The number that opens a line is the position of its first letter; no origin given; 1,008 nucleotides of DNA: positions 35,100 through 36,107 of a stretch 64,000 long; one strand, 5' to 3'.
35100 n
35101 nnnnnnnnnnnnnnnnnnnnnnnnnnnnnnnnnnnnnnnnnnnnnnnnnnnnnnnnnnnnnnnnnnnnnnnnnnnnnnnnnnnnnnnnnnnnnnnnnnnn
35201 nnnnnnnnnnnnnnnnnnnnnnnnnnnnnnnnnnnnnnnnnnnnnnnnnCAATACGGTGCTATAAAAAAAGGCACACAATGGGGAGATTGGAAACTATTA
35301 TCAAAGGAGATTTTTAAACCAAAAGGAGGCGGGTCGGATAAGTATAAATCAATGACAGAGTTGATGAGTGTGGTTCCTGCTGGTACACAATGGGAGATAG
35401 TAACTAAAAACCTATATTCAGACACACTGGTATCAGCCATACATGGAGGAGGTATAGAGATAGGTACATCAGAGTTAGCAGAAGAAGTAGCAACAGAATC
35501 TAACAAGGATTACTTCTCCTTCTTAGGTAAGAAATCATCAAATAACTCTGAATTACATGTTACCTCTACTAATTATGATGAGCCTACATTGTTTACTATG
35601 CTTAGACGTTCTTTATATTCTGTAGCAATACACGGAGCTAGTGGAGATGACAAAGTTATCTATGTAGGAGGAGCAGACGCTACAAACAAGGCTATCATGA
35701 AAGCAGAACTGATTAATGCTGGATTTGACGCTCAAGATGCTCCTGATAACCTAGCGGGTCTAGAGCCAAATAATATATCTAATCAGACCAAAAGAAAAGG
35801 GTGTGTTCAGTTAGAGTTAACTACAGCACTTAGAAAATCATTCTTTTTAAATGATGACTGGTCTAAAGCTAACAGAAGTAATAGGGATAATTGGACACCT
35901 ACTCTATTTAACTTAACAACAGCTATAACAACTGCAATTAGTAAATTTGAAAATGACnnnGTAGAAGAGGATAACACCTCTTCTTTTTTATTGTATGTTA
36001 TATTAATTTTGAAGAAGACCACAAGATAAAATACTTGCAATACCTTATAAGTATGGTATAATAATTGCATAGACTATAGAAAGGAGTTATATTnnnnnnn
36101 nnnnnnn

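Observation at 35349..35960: Tail protein ends in a poly-gamma-glutamate hydrolase (PghP)-like domain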

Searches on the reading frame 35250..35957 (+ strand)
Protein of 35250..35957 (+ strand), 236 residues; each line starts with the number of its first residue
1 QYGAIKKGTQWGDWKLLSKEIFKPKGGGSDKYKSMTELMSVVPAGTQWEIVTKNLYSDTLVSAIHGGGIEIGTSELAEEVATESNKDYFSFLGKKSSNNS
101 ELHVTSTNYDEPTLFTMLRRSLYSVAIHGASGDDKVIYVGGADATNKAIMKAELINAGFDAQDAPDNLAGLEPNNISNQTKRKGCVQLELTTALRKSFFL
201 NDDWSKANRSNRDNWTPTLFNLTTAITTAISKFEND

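Call 3: search_protein_families(library=pfam, proteins=[window:35250-35957:+], max_evalue=1)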
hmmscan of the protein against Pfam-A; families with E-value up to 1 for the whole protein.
window:35250-35957:+ (236 aa): 1 family
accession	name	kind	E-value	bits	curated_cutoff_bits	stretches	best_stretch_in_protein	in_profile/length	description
PF05908.16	Gamma_PGA_hydro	-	1.6e-55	188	22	1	32-214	1-184/191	Poly-gamma-glutamate hydrolase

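Call 4: search_protein_families(library=phrogs, proteins=[window:35250-35957:+], max_evalue=0.01)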
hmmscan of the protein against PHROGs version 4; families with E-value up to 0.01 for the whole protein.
window:35250-35957:+ (236 aa): 1 family
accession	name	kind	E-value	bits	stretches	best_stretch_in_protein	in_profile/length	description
phrog_4175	-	other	8.2e-49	167.3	1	27-231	834-1042/1045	poly-gamma-glutamate hydrolase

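Call 7: search_dna_similar(query=window:35250-35957:+, collection=phages, mode=protein, max_rows=60, rows=spread)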
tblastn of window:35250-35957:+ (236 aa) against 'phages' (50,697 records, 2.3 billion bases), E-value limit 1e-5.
Records with a match: 226; places in all: 226; records where one place covers at least 80% of the query: 160.
Best place of each record, by identity: 95-99% 2; <60% 224.
By first word of the organism name: Bacillus 150; Staphylococcus 74; Listeria 1; Phage 1.
By host as written in the record: Bacillus subtilis 61; Bacillus subtilis BEST7003 22; Staphylococcus sp. 15; Staphylococcus carnosus TM300 9; Staphylococcus xylosus M1997-2/10 8; - 6; Staphylococcus epidermidis F12 6; Staphylococcus capitis 5; and 54 more.
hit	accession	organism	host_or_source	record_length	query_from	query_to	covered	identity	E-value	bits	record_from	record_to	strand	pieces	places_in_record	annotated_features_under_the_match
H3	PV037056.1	Staphylococcus phage Fi4S2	Staphylococcus capitis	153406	1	236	100%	96.6%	5e-154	478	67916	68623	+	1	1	glycerophosphoryl diester phosphodiesterase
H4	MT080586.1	Staphylococcus phage vB_SauM_EW2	Staphylococcus carnosus TM300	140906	29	234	87%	47.6%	1e-56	199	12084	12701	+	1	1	record has no annotation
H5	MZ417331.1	Staphylococcus phage PG-2021_35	Staphylococcus xylosus M1997-2/10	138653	29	234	87%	46.6%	3e-56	198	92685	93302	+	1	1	record has no annotation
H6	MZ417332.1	Staphylococcus phage PG-2021_38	Staphylococcus epidermidis I0515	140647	29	234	87%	46.6%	3e-56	198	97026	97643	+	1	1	record has no annotation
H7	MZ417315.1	Staphylococcus phage PG-2021_10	Staphylococcus xylosus M1997-2/10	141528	29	234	87%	46.6%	3e-56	198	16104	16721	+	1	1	record has no annotation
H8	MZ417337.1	Staphylococcus phage PG-2021_47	Staphylococcus xylosus I2595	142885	29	234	87%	46.6%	3e-56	198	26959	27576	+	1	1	record has no annotation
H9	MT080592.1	Staphylococcus phage vB_SauM_EW3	Staphylococcus carnosus TM300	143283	29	234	87%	46.1%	8e-56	197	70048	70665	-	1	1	record has no annotation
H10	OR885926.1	Staphylococcus phage 184DA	Staphylococcus sp.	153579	29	234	87%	46.1%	1e-55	196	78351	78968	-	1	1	glycerophosphoryl diester phosphodiesterase (x2)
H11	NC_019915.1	Staphylococcus phage StB20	Staphylococcus capitis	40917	18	231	91%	43.9%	2e-44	164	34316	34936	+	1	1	poly-gamma-glutamate hydrolase | minor tail protein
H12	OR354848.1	Staphylococcus phage S-CoN_Ph25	Staphylococcus sp.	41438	30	231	86%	45.5%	2e-44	164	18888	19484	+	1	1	poly-gamma-glutamate hydrolase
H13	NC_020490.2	Staphylococcus phage StB12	Staphylococcus hominis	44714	29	233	87%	44.7%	5e-46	169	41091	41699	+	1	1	poly-gamma-glutamate hydrolase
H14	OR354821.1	Staphylococcus phage Alsa_2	Staphylococcus sp.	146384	29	234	87%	44.2%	3e-50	181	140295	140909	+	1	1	glycerophosphoryl diester phosphodiesterase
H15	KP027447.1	Staphylococcus phage vB_SepM_ phiIPLA-C1C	Staphylococcus sp.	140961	29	232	86%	44.6%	1e-51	185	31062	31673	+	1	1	replication protein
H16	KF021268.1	Staphylococcus phage phiIBB-SEP1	Staphylococcus epidermidis 9142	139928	29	232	86%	44.1%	4e-51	183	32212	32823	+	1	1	hypothetical protein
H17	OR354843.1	Staphylococcus phage S-CoN_Ph20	Staphylococcus sp.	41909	30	231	86%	44.6%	2e-43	161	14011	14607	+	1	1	poly-gamma-glutamate hydrolase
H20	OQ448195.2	Staphylococcus phage 110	Staphylococcus epidermidis COB-Sec2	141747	29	232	86%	43.6%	2e-50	181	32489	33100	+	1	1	poly-gamma-glutamate hydrolase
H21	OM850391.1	Staphylococcus phage O1-102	Staphylococcus aureus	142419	19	219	85%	43.3%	6e-49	177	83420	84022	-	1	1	record has no annotation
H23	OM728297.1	Bacillus phage vB_BsuM-Goe21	Bacillus subtilis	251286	29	233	87%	40.8%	1e-35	139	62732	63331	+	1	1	hypothetical protein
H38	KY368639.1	Bacillus phage vB_BsuM-Goe2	Bacillus subtilis Goe2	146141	20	214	83%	36.5%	2e-23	103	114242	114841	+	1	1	hypothetical protein (x2)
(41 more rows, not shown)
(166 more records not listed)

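Call 8: get_annotated_region(hit=H3, flank=8000)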
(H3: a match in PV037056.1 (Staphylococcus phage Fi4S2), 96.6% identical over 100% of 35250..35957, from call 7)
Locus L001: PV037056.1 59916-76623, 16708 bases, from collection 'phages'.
description: Staphylococcus phage Fi4S2, complete genome.
organism: Staphylococcus phage Fi4S2 (NCBI taxid 3401601)
taxonomy: Viruses; Duplodnaviria; Heunggongvirae; Uroviricota; Caudoviricetes
host: Staphylococcus capitis; source: waste water; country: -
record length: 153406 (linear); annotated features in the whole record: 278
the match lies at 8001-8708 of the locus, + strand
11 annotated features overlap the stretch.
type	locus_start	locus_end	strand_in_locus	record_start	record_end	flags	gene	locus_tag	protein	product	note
CDS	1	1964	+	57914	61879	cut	-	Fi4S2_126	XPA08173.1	tail protein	with lysin activity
CDS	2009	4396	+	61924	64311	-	-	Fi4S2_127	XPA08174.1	tail protein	with lysin activity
CDS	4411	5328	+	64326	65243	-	-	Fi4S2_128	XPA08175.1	tail protein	with lysin activity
CDS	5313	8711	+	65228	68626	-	-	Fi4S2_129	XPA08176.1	glycerophosphoryl diester phosphodiesterase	-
CDS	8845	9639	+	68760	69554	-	-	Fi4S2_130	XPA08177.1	virion structural protein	-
CDS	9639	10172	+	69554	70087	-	-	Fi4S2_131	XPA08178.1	hypothetical protein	-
CDS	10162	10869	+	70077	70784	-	-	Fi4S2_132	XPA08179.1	baseplate protein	-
CDS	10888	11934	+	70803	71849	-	-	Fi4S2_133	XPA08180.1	baseplate wedge subunit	-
CDS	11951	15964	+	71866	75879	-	-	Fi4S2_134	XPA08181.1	tail morphogenetic protein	-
CDS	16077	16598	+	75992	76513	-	-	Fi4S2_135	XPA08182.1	baseplate protein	-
CDS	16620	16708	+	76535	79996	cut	-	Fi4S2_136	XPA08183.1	adsorption-associated tail protein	-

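Call 9: get_annotated_region(hit=H20, flank=6000)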
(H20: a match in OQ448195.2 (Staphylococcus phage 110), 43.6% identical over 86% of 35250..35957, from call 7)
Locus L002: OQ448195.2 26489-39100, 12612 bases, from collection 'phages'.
description: Staphylococcus phage 110, complete genome.
organism: Staphylococcus phage 110 (NCBI taxid 3038194)
taxonomy: Viruses; Duplodnaviria; Heunggongvirae; Uroviricota; Caudoviricetes; Herelleviridae; Twortvirinae; Sepunavirus
host: Staphylococcus epidermidis COB-Sec2; source: -; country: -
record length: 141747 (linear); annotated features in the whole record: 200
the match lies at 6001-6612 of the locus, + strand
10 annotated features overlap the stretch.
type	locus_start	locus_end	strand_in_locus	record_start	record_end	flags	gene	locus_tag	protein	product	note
CDS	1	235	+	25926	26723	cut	-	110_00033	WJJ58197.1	hypothetical protein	-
CDS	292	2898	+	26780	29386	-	-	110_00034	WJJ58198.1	tail protein with lysin activity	-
CDS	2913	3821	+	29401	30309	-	-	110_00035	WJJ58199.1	tail protein with lysin activity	-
CDS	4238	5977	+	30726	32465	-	-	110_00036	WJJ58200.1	hypothetical protein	-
CDS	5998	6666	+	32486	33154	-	-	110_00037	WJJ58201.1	poly-gamma-glutamate hydrolase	-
CDS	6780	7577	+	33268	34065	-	-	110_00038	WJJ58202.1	virion structural protein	-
CDS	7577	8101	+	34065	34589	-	-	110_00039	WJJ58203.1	hypothetical protein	-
CDS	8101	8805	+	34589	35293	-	-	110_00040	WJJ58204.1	baseplate protein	-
CDS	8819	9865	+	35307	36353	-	-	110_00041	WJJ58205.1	baseplate protein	-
CDS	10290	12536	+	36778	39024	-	-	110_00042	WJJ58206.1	virion structural protein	-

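Call 10: get_annotated_region(hit=H11, flank=5000)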
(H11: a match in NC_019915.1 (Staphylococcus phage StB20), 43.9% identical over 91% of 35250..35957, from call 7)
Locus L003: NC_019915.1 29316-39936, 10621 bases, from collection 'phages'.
description: Staphylococcus phage StB20, complete genome.
organism: Staphylococcus phage StB20 (NCBI taxid 1147043)
taxonomy: Viruses; Duplodnaviria; Heunggongvirae; Uroviricota; Caudoviricetes
host: Staphylococcus capitis; source: -; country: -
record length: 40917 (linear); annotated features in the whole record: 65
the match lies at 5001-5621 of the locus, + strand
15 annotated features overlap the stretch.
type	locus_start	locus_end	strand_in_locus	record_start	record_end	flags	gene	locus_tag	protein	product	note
CDS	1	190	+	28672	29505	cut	-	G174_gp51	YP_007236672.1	tail family protein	orf 52; PF05709: sipho_tail, phage tail protein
CDS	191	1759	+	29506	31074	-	-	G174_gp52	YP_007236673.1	tail protein with endopeptidase domain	tail protein; PF06605:prophage_tail, endopeptidase tail; orf 53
CDS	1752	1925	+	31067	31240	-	-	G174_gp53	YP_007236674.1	hypothetical protein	orf 54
CDS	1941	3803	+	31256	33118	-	-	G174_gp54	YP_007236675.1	zinc carboxypeptidase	tail protein; PF00246: Peptidase_M14,Zn carboxypeptidase; orf 55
CDS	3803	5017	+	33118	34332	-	-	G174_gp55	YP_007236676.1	minor tail protein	orf 56; PF10651: DUF2479, unknown function; likely tail fiber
CDS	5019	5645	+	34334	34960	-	-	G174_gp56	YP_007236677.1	poly-gamma-glutamate hydrolase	orf 57; PF05908: DUF867, unknown function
CDS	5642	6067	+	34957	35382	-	-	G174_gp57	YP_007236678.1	tail protein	orf 58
CDS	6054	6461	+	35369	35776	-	-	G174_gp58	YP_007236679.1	hypothetical protein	orf 59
CDS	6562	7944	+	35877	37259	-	-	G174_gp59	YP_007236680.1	tail fiber protein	orf 60; PF10651:DUF2479, domain of unknown function; PF01391: collagen, collagen helix; likely tail fiber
CDS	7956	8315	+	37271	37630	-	-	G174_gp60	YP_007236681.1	tail fiber protein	orf 61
CDS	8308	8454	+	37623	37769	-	-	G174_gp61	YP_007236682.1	XkdX family protein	orf 62; PF09693: Phage_XkdX, phage uncharacterized protein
CDS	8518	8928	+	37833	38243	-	-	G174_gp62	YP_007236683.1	holin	orf 63; PF04531: phage holin1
CDS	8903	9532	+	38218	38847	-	-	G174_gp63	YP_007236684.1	endolysin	orf 64; PF05257: CHAP domain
CDS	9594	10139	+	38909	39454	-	-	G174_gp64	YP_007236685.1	HNH endonuclease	orf 65; PF07463: NUMOD4, putative DNA-binding motif in homing endonucleases; PF01844: HNH endonuclease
CDS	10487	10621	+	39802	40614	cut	-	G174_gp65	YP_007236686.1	endolysin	orf 66; PF01510: amidase2, N-acetylmuramoyl-L-alanine amidase; PF08460: SH3_5, bacterial SH3 domain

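Call 11: get_annotated_region(hit=H10, flank=6000)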
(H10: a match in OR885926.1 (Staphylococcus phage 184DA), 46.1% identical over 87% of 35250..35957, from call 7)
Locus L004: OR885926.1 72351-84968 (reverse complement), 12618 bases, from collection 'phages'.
description: Staphylococcus phage 184DA, complete genome.
organism: Staphylococcus phage 184DA (NCBI taxid 3110532)
taxonomy: Viruses; Duplodnaviria; Heunggongvirae; Uroviricota; Caudoviricetes
host: Staphylococcus sp.; source: litter on a dairy farm; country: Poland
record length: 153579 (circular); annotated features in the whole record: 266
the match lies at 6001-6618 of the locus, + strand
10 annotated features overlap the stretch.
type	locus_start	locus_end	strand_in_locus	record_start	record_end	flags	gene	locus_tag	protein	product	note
CDS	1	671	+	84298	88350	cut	-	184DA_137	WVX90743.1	tail associated lysin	-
CDS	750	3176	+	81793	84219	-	-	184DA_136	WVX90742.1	tail protein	tail protein with lysin activity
CDS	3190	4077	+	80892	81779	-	-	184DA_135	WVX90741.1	tail protein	tail protein with lysin activity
CDS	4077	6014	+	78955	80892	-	-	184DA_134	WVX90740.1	glycerophosphoryl diester phosphodiesterase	-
CDS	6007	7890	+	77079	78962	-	-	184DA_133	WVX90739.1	glycerophosphoryl diester phosphodiesterase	-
CDS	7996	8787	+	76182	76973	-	-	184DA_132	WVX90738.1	virion structural protein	-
CDS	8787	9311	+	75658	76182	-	-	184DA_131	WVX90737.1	hypothetical protein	-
CDS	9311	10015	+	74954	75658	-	-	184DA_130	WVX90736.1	baseplate protein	-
CDS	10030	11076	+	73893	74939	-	-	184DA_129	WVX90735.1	baseplate wedge subunit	-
CDS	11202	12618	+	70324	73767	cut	-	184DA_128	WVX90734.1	virion structural protein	-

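Call 12: search_solved_structures(query=window:35250-35957:+, max_evalue=0.01, show_alignments=5)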
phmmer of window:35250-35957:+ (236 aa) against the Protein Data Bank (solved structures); distinct sequences matched with E-value up to 0.01: 4.
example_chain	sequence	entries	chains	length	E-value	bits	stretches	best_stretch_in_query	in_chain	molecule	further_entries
21dc_A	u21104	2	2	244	1.3e-33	119.8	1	29-231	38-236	Poly-gamma-glutamate hydrolase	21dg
5onj_A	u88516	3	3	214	4.5e-31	111.5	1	30-199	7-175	YndL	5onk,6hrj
5onl_A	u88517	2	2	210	4.9e-31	111.4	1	30-199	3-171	YndL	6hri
3a9l_A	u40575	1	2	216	1.1e-29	107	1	29-212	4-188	Poly-gamma-glutamate hydrolase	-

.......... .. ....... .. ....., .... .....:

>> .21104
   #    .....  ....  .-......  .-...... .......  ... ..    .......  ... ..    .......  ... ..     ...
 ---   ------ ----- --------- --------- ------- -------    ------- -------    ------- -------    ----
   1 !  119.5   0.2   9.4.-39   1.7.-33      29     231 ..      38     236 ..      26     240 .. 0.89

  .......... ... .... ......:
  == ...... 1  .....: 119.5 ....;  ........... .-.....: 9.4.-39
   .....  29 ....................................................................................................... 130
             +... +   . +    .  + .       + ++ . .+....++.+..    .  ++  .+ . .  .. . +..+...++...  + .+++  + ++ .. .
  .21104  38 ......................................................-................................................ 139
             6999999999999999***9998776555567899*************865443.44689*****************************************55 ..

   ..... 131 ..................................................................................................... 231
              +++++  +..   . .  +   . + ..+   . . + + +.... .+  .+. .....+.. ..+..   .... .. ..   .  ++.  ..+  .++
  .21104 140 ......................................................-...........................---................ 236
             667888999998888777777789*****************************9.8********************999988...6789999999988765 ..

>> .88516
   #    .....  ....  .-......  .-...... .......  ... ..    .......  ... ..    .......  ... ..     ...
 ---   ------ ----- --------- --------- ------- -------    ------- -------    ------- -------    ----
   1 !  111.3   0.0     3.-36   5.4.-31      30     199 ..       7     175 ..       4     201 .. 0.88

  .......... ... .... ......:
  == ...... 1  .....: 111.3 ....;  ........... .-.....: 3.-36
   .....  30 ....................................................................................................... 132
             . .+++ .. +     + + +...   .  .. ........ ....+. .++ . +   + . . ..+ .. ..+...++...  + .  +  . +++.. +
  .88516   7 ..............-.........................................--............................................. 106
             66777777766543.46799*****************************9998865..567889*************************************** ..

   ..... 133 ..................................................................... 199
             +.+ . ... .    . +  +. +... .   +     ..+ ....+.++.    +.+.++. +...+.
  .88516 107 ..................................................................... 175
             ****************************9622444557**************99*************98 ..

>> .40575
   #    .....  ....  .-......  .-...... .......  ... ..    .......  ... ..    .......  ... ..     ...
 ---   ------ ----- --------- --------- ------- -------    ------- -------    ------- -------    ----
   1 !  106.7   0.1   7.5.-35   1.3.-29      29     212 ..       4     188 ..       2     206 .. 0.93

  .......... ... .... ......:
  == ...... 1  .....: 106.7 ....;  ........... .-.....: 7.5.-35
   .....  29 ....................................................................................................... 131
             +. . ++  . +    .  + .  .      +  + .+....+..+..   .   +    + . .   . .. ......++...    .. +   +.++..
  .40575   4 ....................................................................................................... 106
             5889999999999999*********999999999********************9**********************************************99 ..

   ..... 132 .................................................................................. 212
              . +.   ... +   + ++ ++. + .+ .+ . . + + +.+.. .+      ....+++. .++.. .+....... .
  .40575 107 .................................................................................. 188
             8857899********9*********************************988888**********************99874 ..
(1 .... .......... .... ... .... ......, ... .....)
